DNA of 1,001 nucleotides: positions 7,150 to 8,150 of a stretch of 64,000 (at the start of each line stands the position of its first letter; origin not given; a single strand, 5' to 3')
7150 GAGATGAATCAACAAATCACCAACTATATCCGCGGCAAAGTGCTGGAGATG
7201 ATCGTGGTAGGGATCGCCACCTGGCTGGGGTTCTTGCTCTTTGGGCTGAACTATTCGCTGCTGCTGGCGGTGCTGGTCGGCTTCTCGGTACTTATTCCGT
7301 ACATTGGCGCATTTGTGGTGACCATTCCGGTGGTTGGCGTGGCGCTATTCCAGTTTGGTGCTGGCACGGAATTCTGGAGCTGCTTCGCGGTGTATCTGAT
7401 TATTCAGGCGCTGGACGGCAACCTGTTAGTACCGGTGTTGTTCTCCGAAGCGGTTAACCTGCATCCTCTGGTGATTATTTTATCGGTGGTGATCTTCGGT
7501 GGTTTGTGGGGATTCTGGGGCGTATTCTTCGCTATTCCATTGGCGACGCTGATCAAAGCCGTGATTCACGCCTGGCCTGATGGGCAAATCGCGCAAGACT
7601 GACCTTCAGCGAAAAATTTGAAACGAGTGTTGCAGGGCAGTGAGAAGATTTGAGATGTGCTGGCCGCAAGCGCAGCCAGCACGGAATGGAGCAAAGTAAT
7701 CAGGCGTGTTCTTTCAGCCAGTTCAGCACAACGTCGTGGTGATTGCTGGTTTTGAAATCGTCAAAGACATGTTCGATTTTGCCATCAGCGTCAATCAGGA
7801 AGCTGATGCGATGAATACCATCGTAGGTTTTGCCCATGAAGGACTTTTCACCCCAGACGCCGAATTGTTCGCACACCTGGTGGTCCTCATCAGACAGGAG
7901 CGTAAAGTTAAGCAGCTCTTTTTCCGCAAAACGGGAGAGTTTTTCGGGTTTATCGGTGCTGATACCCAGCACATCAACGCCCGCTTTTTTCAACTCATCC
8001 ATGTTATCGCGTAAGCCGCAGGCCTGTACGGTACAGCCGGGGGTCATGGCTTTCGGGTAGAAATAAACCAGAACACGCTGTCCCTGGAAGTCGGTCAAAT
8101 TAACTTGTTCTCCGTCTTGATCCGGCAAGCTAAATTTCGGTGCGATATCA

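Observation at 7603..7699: perM and bcp convergent and only 97 bp apart: hyf hydrogenase-4/focB locus absent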

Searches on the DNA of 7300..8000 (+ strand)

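Call 3: search_dna_similar(query=window:7400-7900:+, collection=ecoli_genomes, mode=near, max_rows=30, rows=spread)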
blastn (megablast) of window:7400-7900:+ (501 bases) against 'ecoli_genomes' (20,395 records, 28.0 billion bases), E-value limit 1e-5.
Records with a match: 5426; places in all: 9724; records where one place covers at least 80% of the query: 1127.
Genomes with a match: 5425 of 5426; with a place that covers at least 80% of the query: 1126. Places per genome that has any: lowest 1, median 2, highest 2. On chromosomes: 9723 places; on plasmids: 1.
Best place of each record, by identity: >=99% 1780; 95-99% 3646.
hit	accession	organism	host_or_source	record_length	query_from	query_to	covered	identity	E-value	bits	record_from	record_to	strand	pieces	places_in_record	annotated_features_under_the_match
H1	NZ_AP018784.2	Escherichia coli strain SK1144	-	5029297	1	501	100%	100.0%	0e+0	926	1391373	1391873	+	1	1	yfgO: AI-2E family transporter | bcp: thioredoxin-dependent thiol peroxidase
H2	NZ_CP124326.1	Escherichia coli strain AVS0285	wastewater treatment plant efflux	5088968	1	501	100%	100.0%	0e+0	926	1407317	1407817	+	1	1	yfgO: AI-2E family transporter | bcp: thioredoxin-dependent thiol peroxidase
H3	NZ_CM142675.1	Escherichia coli strain UID2404240032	Homo sapiens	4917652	1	501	100%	100.0%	0e+0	926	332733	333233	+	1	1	yfgO: AI-2E family transporter | bcp: thioredoxin-dependent thiol peroxidase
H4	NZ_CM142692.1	Escherichia coli strain UID2309220015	Homo sapiens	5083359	1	501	100%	99.8%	0e+0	920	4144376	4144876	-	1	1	yfgO: AI-2E family transporter | bcp: thioredoxin-dependent thiol peroxidase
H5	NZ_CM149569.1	Escherichia coli strain MEI3O-23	Soil surface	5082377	1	501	100%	99.6%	0e+0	915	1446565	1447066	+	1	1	yfgO: AI-2E family transporter | bcp: thioredoxin-dependent thiol peroxidase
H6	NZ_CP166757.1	Escherichia coli strain CRE287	Homo sapiens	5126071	1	501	100%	99.4%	0e+0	909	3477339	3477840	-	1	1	yfgO: AI-2E family transporter | bcp: thioredoxin-dependent thiol peroxidase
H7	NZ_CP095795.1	Escherichia coli strain CT265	avian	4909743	3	501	100%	98.0%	0e+0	867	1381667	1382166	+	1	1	yfgO: AI-2E family transporter | bcp: thioredoxin-dependent thiol peroxidase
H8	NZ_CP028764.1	Escherichia coli strain A10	wood-wren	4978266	252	501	50%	99.2%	1e-123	451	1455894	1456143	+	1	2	bcp: thioredoxin-dependent thiol peroxidase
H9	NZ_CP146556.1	Escherichia coli strain B1.H1.39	Hospital Wastewater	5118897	252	501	50%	99.2%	1e-123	451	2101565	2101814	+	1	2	bcp: thioredoxin-dependent thiol peroxidase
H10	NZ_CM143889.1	Escherichia coli strain E28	Homo sapiens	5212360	252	501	50%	99.2%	1e-123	451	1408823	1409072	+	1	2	bcp: thioredoxin-dependent thiol peroxidase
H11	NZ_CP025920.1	Escherichia coli strain 103605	Homo sapiens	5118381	252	501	50%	98.8%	6e-122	446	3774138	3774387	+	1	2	bcp: thioredoxin-dependent thiol peroxidase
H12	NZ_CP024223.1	Escherichia coli O169:H41 strain 2014EL-1345-2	missing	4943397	252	501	50%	98.8%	6e-122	446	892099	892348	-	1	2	bcp: thioredoxin-dependent thiol peroxidase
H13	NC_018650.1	Escherichia coli O104:H4 str. 2009EL-2050 strain 2009EL-2050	Unknown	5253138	252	501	50%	98.8%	6e-122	446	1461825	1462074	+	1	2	bcp: thioredoxin-dependent thiol peroxidase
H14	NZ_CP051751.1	Escherichia coli strain SCU-301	Homo sapiens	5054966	252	501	50%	98.8%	6e-122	446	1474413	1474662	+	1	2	bcp: thioredoxin-dependent thiol peroxidase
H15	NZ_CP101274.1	Escherichia coli strain EC21Z-014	Homo sapiens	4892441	252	501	50%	98.8%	6e-122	446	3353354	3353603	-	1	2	bcp: thioredoxin-dependent thiol peroxidase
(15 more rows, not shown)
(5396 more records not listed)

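Call 8: get_annotated_region(hit=H1, flank=8000)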
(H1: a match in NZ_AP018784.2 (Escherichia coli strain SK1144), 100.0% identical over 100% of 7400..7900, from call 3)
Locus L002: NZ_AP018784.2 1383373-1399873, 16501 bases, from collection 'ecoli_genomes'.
description: Escherichia coli strain SK1144 chromosome, complete genome
organism: Escherichia coli strain SK1144 (NCBI taxid 562)
replicon: chromosome; assembly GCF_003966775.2
host: -; source: -; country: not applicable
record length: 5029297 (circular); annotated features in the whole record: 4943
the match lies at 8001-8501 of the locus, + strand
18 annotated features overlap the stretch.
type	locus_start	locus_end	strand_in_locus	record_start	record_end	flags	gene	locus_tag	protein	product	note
CDS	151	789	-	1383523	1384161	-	purN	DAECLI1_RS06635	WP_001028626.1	phosphoribosylglycinamide formyltransferase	-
CDS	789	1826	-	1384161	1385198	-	purM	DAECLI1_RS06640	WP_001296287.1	phosphoribosylformylglycinamidine cyclo-ligase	-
CDS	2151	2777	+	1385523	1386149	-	upp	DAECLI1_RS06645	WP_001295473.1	uracil phosphoribosyltransferase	-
CDS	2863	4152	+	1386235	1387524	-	uraA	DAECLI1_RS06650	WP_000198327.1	uracil permease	-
CDS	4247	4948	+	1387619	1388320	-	hda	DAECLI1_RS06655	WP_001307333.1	DnaA inactivator Hda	-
CDS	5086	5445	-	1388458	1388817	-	arsC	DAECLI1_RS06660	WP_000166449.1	arsenate reductase (glutaredoxin)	This arsenate reductase requires both glutathione and glutaredoxin to convert arsenate to arsenite, after which the ...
CDS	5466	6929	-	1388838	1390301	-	bepA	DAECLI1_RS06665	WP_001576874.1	beta-barrel assembly-enhancing protease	-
CDS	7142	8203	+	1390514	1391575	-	yfgO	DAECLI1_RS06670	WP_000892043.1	AI-2E family transporter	-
CDS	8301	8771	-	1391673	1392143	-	bcp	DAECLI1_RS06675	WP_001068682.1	thioredoxin-dependent thiol peroxidase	-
CDS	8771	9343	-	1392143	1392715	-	gcvR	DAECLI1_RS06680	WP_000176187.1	glycine cleavage system transcriptional repressor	-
CDS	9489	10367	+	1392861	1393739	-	dapA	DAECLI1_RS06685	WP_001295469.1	4-hydroxy-tetrahydrodipicolinate synthase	-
CDS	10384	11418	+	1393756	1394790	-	bamC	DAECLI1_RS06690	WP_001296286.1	outer membrane protein assembly factor BamC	-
CDS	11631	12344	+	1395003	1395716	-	purC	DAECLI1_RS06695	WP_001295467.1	phosphoribosylaminoimidazolesuccinocarboxamide synthase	-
CDS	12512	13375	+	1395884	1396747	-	ypfJ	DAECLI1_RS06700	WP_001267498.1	KPN_02809 family neutral zinc metallopeptidase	-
CDS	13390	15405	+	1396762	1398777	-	tmcA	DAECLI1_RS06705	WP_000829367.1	tRNA cytosine(34) acetyltransferase TmcA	-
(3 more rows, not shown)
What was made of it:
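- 6541..7602 (+): perM / yfgO (AI-2E family transporter) CDS, stop TGA at 7600-7602. 100% match to SK1144 yfgO (call 8).
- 7700..8170 (-): bcp (thioredoxin-dependent thiol peroxidase) CDS. Annotated as bcp in SK1144 (call 8).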

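Call 27: search_dna_similar(query=window:7585-7668:+, collection=ecoli_genomes, mode=near, max_rows=40, rows=spread, max_evalue=0.001)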
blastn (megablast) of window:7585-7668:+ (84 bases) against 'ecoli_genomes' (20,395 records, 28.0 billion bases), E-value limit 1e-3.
Records with a match: 1127; places in all: 1127; records where one place covers at least 80% of the query: 1127.
Genomes with a match: 1126 of 5426; with a place that covers at least 80% of the query: 1126. Places per genome that has any: lowest 1, median 1, highest 2. On chromosomes: 1126 places; on plasmids: 1.
Best place of each record, by identity: >=99% 558; 95-99% 566; 90-95% 2; 80-90% 1.
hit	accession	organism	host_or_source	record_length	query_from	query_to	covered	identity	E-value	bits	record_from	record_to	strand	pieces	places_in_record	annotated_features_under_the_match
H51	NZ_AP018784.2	Escherichia coli strain SK1144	-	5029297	1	84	100%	100.0%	1e-35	156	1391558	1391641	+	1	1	yfgO: AI-2E family transporter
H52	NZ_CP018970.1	Escherichia coli strain Ecol_542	Homo sapiens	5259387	1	84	100%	100.0%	1e-35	156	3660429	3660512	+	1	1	yfgO: AI-2E family transporter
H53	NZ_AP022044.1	Escherichia coli strain WP4-S17-ESBL-03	-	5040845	1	84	100%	100.0%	1e-35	156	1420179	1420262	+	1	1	yfgO: AI-2E family transporter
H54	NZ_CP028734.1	Escherichia coli strain A42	Antechinus swainsonii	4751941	1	84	100%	100.0%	1e-35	156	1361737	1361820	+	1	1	yfgO: AI-2E family transporter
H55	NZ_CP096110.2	Escherichia coli strain DP033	Homo sapiens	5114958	1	84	100%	100.0%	1e-35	156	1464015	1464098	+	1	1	yfgO: AI-2E family transporter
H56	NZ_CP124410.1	Escherichia coli strain AVS0543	environmental: river near WWTP effluent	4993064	1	84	100%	100.0%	1e-35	156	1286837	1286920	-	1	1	yfgO: AI-2E family transporter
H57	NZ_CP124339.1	Escherichia coli strain AVS0713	wastewater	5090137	1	84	100%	100.0%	1e-35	156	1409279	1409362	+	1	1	yfgO: AI-2E family transporter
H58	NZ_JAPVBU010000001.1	Escherichia coli strain KE26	Homo sapiens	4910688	1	84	100%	100.0%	1e-35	156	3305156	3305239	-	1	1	yfgO: AI-2E family transporter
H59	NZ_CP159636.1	Escherichia coli strain Z135-1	hospital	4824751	1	84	100%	100.0%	1e-35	156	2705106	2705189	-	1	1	yfgO: AI-2E family transporter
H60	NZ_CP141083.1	Escherichia coli strain KE50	Homo sapiens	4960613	1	84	100%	100.0%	1e-35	156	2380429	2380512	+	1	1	yfgO: AI-2E family transporter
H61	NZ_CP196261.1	Escherichia coli strain AH21C082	Homo sapiens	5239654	1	84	100%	100.0%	1e-35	156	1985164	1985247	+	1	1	yfgO: AI-2E family transporter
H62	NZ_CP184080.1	Escherichia coli strain AZ148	Homo sapiens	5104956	1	84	100%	100.0%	1e-35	156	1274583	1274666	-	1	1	yfgO: AI-2E family transporter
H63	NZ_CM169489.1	Escherichia coli strain EC12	Homo sapiens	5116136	1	84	100%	100.0%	1e-35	156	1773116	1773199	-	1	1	yfgO: AI-2E family transporter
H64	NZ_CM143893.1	Escherichia coli strain E14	Homo sapiens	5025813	1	84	100%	100.0%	1e-35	156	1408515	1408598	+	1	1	yfgO: AI-2E family transporter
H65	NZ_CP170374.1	Escherichia coli strain 2406_w1_hybrid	Homo sapiens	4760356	1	84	100%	100.0%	1e-35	156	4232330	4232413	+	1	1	yfgO: AI-2E family transporter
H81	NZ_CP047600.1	Escherichia coli O84:H7 strain Trh52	Homo sapiens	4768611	1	84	100%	97.6%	3e-32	145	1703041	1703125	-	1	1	yfgO: AI-2E family transporter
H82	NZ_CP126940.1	Escherichia coli O2:K1:H7 strain APEC E18055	Gallus gallus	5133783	1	84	100%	97.6%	3e-32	145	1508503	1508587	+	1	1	yfgO: AI-2E family transporter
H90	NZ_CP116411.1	Escherichia coli strain HH45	Pre-treated sample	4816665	1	84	100%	89.4%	1e-20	106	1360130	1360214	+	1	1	yfgO: AI-2E family transporter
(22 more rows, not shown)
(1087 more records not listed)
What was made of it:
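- On B2-type hyf-negative E. coli: The same junction is found in 1,126 of 5,426 complete genomes (calls 3, 27). The B2 strain NC101 carries the junction (call 27).
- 1,126 of 5,426 genomes carry the contiguous junction (calls 3, 27).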

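Call 30: get_annotated_region(hit=H90, flank=3000)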
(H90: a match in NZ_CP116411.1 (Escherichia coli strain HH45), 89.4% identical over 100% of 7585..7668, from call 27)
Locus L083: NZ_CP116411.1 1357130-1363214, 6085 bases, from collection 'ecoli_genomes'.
description: Escherichia coli strain HH45 chromosome, complete genome
organism: Escherichia coli strain HH45 (NCBI taxid 562)
replicon: chromosome; assembly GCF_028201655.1
host: -; source: Pre-treated sample; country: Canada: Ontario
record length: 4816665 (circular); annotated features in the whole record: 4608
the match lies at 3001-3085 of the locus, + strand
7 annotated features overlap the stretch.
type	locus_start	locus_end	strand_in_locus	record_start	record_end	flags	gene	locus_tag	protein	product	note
CDS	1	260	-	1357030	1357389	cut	arsC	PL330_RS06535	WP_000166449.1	arsenate reductase (glutaredoxin)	This arsenate reductase requires both glutathione and glutaredoxin to convert arsenate to arsenite, after which the ...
CDS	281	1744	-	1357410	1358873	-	bepA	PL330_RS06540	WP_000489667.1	beta-barrel assembly-enhancing protease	-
CDS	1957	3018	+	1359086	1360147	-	yfgO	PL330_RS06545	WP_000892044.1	AI-2E family transporter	-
CDS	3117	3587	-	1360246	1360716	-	bcp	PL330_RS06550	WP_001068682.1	thioredoxin-dependent thiol peroxidase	-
CDS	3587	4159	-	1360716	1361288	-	gcvR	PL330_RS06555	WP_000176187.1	glycine cleavage system transcriptional repressor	-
CDS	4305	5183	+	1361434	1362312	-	dapA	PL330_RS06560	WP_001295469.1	4-hydroxy-tetrahydrodipicolinate synthase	-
CDS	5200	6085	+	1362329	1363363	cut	bamC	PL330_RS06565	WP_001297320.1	outer membrane protein assembly factor BamC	-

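Call 31: get_annotated_region(hit=H7, flank=2500)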
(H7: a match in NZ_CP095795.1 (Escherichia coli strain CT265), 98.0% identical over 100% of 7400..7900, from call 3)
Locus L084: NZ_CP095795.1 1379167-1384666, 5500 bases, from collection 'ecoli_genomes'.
description: Escherichia coli strain CT265 chromosome, complete genome
organism: Escherichia coli strain CT265 (NCBI taxid 562)
replicon: chromosome; assembly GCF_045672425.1
host: avian; source: -; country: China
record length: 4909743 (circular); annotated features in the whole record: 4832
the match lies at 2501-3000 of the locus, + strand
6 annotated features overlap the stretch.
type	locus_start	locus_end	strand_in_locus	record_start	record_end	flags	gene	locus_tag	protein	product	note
CDS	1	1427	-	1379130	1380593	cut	bepA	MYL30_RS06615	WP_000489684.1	beta-barrel assembly-enhancing protease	-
CDS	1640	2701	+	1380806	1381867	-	yfgO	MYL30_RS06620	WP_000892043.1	AI-2E family transporter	-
CDS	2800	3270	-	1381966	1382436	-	bcp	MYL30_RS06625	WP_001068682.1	thioredoxin-dependent thiol peroxidase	-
CDS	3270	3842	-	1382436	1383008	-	gcvR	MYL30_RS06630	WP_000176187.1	glycine cleavage system transcriptional repressor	-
CDS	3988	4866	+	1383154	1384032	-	dapA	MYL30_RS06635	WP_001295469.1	4-hydroxy-tetrahydrodipicolinate synthase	-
CDS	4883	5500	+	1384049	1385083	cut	bamC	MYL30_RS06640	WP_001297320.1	outer membrane protein assembly factor BamC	-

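Call 52: search_dna_similar(query=L083:2990-3090:+, collection=ecoli_genomes, mode=near, max_rows=8, rows=best, max_evalue=0.001)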
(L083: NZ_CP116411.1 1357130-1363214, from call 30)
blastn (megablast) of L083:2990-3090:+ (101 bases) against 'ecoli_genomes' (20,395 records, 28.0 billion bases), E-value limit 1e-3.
Records with a match: 4897; places in all: 6679; records where one place covers at least 80% of the query: 1120.
Genomes with a match: 4896 of 5426; with a place that covers at least 80% of the query: 1119. Places per genome that has any: lowest 1, median 1, highest 2. On chromosomes: 6678 places; on plasmids: 1.
Best place of each record, by identity: >=99% 3778; 95-99% 1; 90-95% 1117; 80-90% 1.
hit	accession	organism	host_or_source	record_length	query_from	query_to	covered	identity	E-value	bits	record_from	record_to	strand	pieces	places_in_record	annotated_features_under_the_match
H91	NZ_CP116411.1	Escherichia coli strain HH45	Pre-treated sample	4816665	1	101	100%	100.0%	7e-45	187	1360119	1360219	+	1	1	yfgO: AI-2E family transporter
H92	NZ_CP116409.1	Escherichia coli strain HH97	Pre-treated sample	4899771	1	101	100%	98.0%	1e-41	176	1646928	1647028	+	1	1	yfgO: AI-2E family transporter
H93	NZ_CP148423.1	Escherichia coli strain Z1323CEC0015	Chicken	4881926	1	101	100%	94.1%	9e-34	150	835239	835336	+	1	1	yfgO: AI-2E family transporter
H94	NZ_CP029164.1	Escherichia coli strain 104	chicken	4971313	1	101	100%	93.1%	3e-33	148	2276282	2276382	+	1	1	yfgO: AI-2E family transporter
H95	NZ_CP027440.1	Escherichia coli strain 2012C-4502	Homo sapiens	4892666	1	101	100%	93.1%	3e-33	148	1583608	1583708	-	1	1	yfgO: AI-2E family transporter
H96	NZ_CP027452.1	Escherichia coli strain 2014C-3338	Homo sapiens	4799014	1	101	100%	93.1%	3e-33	148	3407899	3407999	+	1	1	yfgO: AI-2E family transporter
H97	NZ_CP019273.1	Escherichia coli strain 13P477T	pig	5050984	1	101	100%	93.1%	3e-33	148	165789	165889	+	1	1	yfgO: AI-2E family transporter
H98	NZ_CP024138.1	Escherichia coli strain 14EC020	clinical patient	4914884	1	101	100%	93.1%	3e-33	148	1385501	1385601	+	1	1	yfgO: AI-2E family transporter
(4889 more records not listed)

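Call 68: search_rna_families(source=window, start=7300, end=8000, threshold=evalue, max_evalue=1)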
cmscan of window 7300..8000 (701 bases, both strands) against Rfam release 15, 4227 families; matches with E-value up to 1: 1.
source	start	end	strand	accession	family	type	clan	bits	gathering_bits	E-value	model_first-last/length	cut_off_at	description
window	7731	7783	+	RF01673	PhrS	Gene; sRNA;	-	13.6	37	0.59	45-97/212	no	PhrS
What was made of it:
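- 7657..7682 (-): GC-rich hairpin 17 nt after the bcp stop. Probably the gcvR-bcp intrinsic terminator, with a weak U tract. It is not part of hyf. No Rfam match (call 68).
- On REP/BIME or known small RNA: No Rfam hit in the spacer at E <= 1 (call 68).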
